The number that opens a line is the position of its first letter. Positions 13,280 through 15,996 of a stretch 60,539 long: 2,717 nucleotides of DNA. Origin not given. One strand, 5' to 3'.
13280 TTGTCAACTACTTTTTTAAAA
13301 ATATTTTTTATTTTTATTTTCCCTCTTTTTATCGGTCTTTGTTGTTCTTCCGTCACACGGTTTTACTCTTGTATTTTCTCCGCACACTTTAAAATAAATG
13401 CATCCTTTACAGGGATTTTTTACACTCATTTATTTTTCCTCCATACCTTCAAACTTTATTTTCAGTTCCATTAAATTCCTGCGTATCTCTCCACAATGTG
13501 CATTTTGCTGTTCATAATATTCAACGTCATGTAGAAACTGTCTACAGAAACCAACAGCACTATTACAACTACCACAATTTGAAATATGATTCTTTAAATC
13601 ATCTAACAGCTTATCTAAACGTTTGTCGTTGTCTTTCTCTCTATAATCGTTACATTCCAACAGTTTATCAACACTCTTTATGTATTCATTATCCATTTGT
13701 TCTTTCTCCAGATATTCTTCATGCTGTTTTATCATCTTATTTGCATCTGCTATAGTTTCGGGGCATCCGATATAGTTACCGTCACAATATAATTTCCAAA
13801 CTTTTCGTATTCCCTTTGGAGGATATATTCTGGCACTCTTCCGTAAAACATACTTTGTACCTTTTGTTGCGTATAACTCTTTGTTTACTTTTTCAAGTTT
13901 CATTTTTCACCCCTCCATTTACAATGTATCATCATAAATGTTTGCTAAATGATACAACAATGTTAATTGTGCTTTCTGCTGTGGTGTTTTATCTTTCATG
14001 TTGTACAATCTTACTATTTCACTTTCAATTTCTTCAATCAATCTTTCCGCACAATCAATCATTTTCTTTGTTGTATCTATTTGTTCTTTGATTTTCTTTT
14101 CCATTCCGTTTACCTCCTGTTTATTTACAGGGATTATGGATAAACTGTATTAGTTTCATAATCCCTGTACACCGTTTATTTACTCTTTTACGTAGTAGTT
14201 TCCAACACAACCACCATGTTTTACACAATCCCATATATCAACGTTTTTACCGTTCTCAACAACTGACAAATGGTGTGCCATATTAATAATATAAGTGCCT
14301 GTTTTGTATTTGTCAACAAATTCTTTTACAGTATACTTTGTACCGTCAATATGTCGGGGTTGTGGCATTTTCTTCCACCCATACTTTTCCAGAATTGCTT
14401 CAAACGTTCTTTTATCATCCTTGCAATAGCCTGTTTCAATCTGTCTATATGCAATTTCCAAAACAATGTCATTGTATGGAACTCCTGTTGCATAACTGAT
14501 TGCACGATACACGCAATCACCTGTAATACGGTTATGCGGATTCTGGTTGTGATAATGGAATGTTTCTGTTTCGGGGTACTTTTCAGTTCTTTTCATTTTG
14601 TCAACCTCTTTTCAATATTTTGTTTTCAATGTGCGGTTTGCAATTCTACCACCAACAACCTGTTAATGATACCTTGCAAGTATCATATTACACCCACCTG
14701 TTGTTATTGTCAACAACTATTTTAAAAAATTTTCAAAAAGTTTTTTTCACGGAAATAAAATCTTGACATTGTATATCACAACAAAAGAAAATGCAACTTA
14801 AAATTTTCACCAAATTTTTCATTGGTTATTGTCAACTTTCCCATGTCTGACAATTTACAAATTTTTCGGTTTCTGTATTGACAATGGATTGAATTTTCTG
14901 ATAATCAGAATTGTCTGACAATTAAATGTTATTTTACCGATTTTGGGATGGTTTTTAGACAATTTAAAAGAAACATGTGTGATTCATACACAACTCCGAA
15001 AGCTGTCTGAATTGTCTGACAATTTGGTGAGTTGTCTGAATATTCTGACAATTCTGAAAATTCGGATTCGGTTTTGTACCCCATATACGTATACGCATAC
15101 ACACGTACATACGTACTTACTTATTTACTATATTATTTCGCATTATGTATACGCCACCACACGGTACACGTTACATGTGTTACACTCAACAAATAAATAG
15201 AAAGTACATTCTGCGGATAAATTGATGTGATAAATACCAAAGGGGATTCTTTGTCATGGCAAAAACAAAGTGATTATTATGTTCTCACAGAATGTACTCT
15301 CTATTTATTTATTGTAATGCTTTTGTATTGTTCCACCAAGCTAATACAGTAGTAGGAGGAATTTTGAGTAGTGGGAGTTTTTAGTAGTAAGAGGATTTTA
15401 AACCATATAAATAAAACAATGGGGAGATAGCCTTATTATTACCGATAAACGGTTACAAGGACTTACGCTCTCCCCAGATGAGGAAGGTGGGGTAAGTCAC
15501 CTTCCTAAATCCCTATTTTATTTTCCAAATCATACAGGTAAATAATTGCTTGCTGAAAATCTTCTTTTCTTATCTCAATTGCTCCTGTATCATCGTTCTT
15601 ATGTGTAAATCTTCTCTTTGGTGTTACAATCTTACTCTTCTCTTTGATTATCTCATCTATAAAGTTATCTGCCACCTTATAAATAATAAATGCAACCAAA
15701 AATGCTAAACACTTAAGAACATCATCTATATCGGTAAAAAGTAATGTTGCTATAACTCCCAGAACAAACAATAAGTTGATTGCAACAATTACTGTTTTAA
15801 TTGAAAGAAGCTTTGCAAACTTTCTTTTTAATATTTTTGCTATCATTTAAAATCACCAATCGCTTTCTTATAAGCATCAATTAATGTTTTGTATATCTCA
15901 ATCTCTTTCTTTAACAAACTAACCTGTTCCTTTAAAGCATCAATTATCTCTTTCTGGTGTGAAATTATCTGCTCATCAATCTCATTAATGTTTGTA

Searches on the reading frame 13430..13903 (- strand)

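Call 19: search_protein_families(library=pfam, proteins=[window:13430-13903:-], max_evalue=0.01)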
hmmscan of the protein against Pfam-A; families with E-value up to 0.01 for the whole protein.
window:13430-13903:- (157 aa): 1 family
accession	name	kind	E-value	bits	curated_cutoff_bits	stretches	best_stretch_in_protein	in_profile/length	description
PF13901.12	RH_dom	-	0.0036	17.6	28.1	1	47-122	90-160/206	Rubicon Homology Domain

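Call 20: search_protein_families(library=phrogs, proteins=[window:13430-13903:-], max_evalue=0.01)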
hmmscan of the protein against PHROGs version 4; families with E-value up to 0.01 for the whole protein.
window:13430-13903:- (157 aa): 0 families

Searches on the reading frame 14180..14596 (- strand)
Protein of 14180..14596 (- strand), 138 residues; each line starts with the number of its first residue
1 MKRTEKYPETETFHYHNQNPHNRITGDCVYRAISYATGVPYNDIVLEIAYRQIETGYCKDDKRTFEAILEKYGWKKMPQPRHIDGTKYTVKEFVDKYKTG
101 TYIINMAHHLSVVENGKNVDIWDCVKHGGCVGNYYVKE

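Call 19: search_protein_families(library=pfam, proteins=[window:14180-14596:-], max_evalue=0.01)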
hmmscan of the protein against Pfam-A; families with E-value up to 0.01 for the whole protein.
window:14180-14596:- (138 aa): 0 families

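Call 20: search_protein_families(library=phrogs, proteins=[window:14180-14596:-], max_evalue=0.01)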
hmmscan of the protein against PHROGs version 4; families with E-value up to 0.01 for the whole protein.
window:14180-14596:- (138 aa): 2 families
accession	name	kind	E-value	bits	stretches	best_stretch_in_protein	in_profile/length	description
phrog_3754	-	unknown function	3.6e-19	70.5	1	11-126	6-134/145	-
phrog_15863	-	unknown function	1.8e-06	28.5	1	12-126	2-111/312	-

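Call 27: find_related_loci(query=window:14180-14596:-, collection=viral_contigs, flank=10000)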
Query window:14180-14596:- (138 aa) in viral_contigs; peptide patterns used: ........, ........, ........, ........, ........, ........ (x = any residue, [..] = any of these).
6 stretches matched a pattern, but none encodes a relative of the query by tblastn (E <= 1e-3).

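Call 33: find_encoding_contigs(protein=window:14180-14596:-, flank=6000, max_places=10)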
Protein window:14180-14596:- (138 aa): 4 contigs read that carry it; 2 places shown.
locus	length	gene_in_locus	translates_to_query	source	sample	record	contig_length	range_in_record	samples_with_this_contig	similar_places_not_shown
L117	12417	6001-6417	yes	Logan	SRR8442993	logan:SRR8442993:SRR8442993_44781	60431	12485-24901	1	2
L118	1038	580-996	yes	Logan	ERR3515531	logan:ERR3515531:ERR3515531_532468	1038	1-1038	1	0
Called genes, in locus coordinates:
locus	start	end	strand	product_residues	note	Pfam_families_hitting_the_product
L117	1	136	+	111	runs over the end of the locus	-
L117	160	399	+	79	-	-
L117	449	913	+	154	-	-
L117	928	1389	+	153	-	-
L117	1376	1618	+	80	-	-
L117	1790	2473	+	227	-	-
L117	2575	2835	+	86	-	-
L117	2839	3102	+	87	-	-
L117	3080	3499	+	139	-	-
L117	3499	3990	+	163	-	PF00075:RNase_H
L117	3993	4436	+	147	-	-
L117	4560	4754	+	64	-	-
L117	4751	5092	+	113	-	-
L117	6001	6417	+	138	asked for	-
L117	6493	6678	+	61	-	-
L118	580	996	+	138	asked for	-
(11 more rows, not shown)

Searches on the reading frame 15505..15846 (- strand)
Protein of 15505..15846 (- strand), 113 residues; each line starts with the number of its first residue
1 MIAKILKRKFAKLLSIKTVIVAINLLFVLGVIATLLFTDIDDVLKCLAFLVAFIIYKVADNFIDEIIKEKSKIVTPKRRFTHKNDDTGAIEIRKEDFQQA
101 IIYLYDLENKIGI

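Call 19: search_protein_families(library=pfam, proteins=[window:15505-15846:-], max_evalue=0.01)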
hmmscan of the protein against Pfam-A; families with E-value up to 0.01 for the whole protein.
window:15505-15846:- (113 aa): 1 family
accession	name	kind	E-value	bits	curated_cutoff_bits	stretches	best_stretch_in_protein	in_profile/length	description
PF05068.17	MtlR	-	0.0029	18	25.2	1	18-100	61-148/165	Mannitol repressor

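Call 20: search_protein_families(library=phrogs, proteins=[window:15505-15846:-], max_evalue=0.01)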
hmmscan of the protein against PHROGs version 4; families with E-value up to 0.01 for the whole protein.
window:15505-15846:- (113 aa): 1 family
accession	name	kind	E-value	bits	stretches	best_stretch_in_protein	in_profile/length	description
phrog_3395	-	moron, auxiliary metabolic gene and host takeover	0.0035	18.1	1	12-72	6-67/126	membrane protein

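Call 53: find_homologous_proteins(query=window:15505-15846:-, max_evalue=0.001)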
Query window:15505-15846:- (113 aa): 13 proteins with E <= 0.001 among 34 candidates.
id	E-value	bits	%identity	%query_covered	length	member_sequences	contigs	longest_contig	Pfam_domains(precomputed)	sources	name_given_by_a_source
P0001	3.0e-62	225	100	100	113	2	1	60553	-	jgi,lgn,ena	-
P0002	1.0e-55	204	88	100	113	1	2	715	-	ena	-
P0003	5.5e-49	182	77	100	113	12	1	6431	-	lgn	-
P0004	9.1e-36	140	59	100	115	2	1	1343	-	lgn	-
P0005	1.9e-35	139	62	100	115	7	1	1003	-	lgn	-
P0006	3.8e-35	138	54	88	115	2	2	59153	-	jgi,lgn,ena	-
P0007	3.2e-34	135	56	99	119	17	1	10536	-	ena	-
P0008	2.5e-31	126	53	100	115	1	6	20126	-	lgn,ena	-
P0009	2.9e-28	116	50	100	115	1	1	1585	-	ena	-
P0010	1.3e-27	114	49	99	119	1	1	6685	-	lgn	-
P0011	1.4e-27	114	54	85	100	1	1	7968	-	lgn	-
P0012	3.0e-25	106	50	98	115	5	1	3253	-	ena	-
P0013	8.4e-24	102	51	86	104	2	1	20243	-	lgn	-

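Call 54: find_encoding_contigs(protein=P0003, flank=8000, max_places=2)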
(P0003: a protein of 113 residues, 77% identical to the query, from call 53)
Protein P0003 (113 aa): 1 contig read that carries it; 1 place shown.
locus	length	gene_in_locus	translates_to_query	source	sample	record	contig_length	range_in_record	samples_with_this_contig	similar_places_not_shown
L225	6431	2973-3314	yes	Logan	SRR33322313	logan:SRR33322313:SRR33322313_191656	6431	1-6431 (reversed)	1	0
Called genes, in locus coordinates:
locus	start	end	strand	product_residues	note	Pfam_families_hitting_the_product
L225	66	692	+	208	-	-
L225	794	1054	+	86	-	-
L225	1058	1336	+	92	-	-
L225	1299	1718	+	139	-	-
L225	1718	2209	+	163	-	PF00075:RNase_H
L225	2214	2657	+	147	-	-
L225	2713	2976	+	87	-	-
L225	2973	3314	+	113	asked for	-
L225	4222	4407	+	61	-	-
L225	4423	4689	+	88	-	-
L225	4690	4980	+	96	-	-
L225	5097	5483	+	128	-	-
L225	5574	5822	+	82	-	-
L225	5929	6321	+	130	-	PF26096:DUF8033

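Call 55: find_encoding_contigs(protein=P0006, flank=8000, max_places=2)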
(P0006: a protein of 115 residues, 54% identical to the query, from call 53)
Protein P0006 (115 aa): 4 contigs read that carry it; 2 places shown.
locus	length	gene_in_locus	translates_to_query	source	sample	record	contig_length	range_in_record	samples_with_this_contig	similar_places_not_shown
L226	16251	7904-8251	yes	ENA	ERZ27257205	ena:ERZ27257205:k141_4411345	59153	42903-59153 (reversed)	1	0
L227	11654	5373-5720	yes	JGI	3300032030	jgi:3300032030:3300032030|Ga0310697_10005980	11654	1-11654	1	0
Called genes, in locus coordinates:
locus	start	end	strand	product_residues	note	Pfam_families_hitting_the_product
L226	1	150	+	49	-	?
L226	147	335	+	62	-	-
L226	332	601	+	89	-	-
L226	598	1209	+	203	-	-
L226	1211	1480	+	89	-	-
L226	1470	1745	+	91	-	-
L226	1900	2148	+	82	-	-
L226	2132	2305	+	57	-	-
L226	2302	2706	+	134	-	-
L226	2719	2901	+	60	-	-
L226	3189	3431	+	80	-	-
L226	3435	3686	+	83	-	-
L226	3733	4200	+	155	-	-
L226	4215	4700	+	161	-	-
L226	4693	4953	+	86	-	-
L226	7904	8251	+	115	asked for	-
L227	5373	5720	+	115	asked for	-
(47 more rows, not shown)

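Call 56: find_encoding_contigs(protein=P0007, flank=8000, max_places=2)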
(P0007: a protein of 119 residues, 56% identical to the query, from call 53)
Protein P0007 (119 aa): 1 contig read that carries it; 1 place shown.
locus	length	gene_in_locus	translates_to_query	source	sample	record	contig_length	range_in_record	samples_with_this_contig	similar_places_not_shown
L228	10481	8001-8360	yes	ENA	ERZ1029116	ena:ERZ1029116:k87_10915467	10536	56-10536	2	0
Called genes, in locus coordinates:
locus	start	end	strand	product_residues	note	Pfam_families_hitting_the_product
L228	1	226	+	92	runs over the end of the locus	?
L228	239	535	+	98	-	PF13451:zf_Tbcl (faint)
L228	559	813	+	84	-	-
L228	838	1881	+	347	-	-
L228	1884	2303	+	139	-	-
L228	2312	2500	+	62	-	-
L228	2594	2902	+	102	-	-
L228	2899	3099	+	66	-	-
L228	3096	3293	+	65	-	-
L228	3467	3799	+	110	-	-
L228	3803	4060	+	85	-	-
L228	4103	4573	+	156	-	-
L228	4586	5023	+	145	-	-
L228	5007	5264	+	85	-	-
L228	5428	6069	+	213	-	-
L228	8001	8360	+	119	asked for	-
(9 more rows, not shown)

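Call 57: find_encoding_contigs(protein=P0008, flank=8000, max_places=2)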
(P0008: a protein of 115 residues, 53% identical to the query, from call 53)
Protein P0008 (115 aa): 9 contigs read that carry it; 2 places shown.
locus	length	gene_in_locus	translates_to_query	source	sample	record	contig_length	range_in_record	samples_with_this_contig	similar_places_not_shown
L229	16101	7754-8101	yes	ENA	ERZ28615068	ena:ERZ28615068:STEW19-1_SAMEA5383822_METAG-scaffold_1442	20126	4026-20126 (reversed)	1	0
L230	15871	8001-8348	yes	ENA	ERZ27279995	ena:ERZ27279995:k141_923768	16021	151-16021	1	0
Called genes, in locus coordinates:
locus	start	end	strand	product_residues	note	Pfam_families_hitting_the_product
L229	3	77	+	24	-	?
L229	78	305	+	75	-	-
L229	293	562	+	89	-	-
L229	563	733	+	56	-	-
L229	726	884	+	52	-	-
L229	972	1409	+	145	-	-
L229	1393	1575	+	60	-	-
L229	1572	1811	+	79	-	-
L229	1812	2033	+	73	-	PF24233:DUF7446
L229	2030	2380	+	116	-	-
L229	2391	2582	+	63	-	-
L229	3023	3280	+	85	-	-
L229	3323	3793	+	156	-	-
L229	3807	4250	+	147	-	-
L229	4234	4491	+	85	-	-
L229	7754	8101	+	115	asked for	-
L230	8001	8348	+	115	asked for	-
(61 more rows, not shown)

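Call 89: find_encoding_contigs(protein=P0013, flank=8000, max_places=1)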
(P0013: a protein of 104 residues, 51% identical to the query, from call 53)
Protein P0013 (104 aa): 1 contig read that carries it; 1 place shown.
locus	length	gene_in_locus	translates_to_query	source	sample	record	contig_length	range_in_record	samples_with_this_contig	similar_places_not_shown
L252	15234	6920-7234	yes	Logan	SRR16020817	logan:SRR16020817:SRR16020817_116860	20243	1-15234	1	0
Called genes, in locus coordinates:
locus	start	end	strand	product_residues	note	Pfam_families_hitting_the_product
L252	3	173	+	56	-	?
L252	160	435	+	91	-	-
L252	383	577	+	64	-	-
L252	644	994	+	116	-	-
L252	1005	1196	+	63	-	-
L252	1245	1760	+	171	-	-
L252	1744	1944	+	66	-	-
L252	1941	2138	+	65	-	-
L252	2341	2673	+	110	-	-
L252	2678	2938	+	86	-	-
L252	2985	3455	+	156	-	-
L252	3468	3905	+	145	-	-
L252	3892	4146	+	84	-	-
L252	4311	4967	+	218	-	-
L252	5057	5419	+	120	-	-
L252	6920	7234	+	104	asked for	-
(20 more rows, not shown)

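Call 90: find_encoding_contigs(protein=P0011, flank=8000, max_places=1)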
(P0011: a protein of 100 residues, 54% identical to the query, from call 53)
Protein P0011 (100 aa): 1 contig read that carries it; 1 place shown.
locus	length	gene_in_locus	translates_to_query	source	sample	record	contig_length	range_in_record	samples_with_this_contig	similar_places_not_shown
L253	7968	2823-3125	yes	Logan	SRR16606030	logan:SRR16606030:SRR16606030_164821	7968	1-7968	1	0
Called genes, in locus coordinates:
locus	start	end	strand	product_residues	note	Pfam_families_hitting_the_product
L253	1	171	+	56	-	?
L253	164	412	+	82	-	-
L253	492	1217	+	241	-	-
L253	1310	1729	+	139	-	-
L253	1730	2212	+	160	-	PF00075:RNase_H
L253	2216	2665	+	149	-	-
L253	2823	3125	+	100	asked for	-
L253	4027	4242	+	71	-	-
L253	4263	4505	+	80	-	-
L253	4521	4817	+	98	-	-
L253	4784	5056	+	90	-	-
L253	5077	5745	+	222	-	-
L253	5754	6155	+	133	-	-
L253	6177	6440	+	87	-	-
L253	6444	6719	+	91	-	-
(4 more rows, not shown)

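Call 91: find_encoding_contigs(protein=P0010, flank=8000, max_places=1)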
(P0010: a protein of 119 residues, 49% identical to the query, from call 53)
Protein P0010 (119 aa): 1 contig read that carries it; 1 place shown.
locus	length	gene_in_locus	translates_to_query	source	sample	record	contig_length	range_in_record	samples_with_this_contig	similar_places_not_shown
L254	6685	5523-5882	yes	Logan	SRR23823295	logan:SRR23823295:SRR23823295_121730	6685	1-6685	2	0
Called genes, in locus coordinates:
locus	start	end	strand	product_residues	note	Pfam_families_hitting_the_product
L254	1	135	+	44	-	?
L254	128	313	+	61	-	-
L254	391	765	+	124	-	-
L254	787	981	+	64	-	-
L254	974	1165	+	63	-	-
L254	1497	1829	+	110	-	-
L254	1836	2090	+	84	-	-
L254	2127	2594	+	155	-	-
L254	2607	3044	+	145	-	-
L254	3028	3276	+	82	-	-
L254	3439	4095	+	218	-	-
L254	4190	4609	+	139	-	-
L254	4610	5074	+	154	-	PF00075:RNase_H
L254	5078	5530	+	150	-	-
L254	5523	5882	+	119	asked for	-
